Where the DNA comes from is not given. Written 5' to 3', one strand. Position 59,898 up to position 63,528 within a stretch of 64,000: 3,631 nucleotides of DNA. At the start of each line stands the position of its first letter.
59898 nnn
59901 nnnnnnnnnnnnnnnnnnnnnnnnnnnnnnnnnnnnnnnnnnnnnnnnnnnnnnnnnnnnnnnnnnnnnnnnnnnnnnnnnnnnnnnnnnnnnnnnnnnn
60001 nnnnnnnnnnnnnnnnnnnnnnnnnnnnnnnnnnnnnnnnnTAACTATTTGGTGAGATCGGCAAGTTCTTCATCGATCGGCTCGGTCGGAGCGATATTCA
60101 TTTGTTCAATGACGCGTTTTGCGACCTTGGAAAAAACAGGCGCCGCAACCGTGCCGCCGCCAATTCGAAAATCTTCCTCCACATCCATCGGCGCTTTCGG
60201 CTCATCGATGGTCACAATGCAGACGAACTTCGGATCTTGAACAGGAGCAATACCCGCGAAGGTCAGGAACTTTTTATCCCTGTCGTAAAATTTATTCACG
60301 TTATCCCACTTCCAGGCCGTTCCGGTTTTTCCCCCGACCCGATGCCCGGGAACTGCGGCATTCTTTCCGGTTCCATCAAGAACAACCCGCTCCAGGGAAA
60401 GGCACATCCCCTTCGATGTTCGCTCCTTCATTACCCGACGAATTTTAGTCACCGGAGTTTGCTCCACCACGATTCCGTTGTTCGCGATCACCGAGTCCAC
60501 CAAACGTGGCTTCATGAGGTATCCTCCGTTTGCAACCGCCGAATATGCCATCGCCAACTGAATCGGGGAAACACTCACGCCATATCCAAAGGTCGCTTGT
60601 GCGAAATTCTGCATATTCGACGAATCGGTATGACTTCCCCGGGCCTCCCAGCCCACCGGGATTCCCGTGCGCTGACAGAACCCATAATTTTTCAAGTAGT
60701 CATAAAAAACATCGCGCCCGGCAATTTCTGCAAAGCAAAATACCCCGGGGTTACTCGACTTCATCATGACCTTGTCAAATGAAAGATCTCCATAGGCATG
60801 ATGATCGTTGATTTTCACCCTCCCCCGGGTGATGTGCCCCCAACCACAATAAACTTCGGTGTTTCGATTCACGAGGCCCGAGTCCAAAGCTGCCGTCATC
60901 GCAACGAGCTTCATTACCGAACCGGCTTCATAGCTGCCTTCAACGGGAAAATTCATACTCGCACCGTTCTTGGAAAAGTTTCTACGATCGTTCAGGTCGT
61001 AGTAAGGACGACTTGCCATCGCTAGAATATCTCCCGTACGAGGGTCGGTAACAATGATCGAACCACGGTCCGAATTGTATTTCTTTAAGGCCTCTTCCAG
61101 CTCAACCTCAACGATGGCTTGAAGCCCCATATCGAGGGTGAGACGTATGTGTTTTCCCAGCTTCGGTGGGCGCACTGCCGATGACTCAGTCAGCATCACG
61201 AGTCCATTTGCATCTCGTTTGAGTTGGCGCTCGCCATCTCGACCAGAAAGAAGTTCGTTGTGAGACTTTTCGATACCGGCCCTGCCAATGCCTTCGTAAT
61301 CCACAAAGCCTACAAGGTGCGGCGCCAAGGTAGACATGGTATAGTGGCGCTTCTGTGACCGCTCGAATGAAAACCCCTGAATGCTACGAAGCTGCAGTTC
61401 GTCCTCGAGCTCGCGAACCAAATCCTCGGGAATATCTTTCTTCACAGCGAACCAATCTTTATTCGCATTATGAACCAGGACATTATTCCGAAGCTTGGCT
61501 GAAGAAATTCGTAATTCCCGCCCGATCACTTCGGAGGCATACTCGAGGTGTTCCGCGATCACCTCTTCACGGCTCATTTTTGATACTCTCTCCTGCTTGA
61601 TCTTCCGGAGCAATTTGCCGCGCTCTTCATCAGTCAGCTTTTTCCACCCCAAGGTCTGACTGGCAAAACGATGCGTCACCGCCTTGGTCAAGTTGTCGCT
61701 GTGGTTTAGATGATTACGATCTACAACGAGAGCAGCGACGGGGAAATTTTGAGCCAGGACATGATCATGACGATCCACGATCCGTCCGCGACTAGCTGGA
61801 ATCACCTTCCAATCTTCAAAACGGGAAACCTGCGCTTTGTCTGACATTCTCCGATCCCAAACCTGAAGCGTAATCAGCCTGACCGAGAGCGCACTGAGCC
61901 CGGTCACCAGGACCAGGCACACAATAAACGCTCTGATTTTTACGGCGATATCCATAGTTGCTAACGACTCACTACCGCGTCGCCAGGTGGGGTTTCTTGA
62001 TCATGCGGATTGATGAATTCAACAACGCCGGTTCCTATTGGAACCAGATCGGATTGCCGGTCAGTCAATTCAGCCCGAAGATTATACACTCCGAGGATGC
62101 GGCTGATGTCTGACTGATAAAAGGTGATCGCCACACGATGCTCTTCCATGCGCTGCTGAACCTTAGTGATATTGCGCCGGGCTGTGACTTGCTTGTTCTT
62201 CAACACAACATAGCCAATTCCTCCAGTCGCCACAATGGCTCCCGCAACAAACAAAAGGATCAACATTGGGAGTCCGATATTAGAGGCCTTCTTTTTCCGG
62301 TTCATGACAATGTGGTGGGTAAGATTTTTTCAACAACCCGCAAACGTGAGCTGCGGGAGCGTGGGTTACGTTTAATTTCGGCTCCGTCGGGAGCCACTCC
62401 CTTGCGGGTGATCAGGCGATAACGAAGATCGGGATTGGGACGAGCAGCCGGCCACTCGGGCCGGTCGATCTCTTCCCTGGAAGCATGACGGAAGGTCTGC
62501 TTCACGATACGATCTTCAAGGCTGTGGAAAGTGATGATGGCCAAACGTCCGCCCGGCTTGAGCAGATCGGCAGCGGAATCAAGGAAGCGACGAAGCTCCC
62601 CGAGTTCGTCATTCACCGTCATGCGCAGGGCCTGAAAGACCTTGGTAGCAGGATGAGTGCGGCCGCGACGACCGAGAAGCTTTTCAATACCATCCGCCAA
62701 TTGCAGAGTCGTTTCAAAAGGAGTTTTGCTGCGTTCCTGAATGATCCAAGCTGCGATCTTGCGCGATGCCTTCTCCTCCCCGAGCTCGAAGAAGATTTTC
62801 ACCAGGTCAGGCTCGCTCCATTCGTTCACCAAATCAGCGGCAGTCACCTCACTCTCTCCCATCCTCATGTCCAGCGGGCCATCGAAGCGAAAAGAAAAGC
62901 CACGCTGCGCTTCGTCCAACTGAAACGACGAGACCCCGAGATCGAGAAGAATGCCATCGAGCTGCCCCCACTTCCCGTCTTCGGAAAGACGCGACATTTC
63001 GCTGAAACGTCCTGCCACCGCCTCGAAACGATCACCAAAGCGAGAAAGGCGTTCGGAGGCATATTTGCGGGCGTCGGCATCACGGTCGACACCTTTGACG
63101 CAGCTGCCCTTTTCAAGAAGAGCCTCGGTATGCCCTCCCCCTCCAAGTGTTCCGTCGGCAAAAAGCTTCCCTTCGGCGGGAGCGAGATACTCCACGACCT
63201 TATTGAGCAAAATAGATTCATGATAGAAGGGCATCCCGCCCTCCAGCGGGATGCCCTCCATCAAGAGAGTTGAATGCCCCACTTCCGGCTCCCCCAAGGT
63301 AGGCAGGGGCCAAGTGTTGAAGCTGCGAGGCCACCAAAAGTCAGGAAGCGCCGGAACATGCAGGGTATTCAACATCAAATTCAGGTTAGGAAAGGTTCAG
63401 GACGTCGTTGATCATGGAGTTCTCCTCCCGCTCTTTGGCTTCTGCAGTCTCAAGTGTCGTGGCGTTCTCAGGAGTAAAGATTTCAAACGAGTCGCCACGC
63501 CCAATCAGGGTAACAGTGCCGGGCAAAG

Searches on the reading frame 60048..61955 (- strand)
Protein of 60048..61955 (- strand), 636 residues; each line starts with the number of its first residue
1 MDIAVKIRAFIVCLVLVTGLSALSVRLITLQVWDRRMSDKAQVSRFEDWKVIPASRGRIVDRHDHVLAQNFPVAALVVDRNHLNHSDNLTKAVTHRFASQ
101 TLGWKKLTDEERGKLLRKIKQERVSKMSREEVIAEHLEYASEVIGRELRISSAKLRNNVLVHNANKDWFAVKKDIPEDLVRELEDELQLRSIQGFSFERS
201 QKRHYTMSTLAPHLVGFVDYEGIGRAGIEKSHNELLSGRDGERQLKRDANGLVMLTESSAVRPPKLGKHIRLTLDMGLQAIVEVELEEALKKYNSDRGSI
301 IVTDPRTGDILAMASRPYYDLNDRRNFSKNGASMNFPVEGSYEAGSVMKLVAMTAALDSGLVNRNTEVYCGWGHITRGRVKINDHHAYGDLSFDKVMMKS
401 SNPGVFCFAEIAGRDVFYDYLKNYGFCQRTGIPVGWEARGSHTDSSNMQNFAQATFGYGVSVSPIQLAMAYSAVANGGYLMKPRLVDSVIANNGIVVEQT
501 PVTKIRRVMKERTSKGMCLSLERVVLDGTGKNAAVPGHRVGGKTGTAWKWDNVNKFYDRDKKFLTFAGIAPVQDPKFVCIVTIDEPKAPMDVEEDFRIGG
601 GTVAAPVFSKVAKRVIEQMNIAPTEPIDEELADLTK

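Call 21: search_protein_families(library=ncbifam, proteins=[window:60048-61955:-], max_evalue=0.00001)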
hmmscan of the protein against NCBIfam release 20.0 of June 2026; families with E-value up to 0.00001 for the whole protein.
window:60048-61955:- (636 aa): 21 families
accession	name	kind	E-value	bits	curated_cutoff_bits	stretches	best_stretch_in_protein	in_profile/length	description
TIGR02214.1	spoVD_pbp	equivalog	3.5e-107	359.3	688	1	144-626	91-565/636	stage V sporulation protein D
TIGR03423.1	pbp2_mrdA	equivalog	1.6e-74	251.6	455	2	125-617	70-592/593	penicillin-binding protein 2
NF053573.1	PBP2_PenA_Neis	exception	1.1e-73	248.8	1105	1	150-627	120-572/572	peptidoglycan D,D-transpeptidase PBP2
NF011685.0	PRK15105.1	subfamily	2.9e-59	201.1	737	1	183-624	147-566/588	peptidoglycan glycosyltransferase FtsI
NF038271.1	strep_PBP2X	exception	8.5e-50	169.7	1050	1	137-587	116-594/750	penicillin-binding protein PBP2X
NF008061.0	PRK10795.1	equivalog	6.2e-26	91.1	962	1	218-576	201-585/634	peptidoglycan DD-transpeptidase MrdA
NF051842.1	PBP4_5_Efaec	equivalog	6.4e-26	90.9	700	1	156-547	212-613/668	penicillin-binding protein PBP4(5)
TIGR02074.1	PBP_1a_fam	subfamily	1.4e-25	90.1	508.75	1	267-552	223-488/535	PBP1A family penicillin-binding protein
NF038278.1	strep_PBP2B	exception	2.6e-20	72.5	975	2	422-494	481-553/678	penicillin-binding protein PBP2B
NF038272.1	strep_PBP1A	exception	1.1e-14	53.7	1075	1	328-557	350-570/658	penicillin-binding protein PBP1A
NF038276.1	strep_PBP2A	exception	1.1e-10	40.4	1100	1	453-548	486-580/716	penicillin-binding protein PBP2A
NF051885.1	tranpepglycosPbpC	equivalog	8e-10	37.9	900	1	459-551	457-548/632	multimodular transpeptidase-transglycosylase PbpC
NF000406.1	MECB_PBP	exception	8.4e-10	37.7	1450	1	220-531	274-602/674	PBP2a family beta-lactam-resistant peptidoglycan transpeptidase MecB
TIGR02071.1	PBP_1b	equivalog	4.7e-09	35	717.75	1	460-547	546-634/729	penicillin-binding protein 1B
NF000237.1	MECA_PBP2A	equivalog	1.4e-08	33.5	750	1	201-487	239-551/668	PBP2a family beta-lactam-resistant peptidoglycan transpeptidase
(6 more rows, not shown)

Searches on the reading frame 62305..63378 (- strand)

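Call 21: search_protein_families(library=ncbifam, proteins=[window:62305-63378:-], max_evalue=0.00001)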
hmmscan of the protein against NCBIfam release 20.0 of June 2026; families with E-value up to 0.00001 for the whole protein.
window:62305-63378:- (358 aa): 1 family
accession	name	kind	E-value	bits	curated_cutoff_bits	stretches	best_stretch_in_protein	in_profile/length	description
TIGR00006.1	TIGR00006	equivalog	1.1e-93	314.1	154.3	1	52-351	6-309/310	16S rRNA (cytosine(1402)-N(4))-methyltransferase RsmH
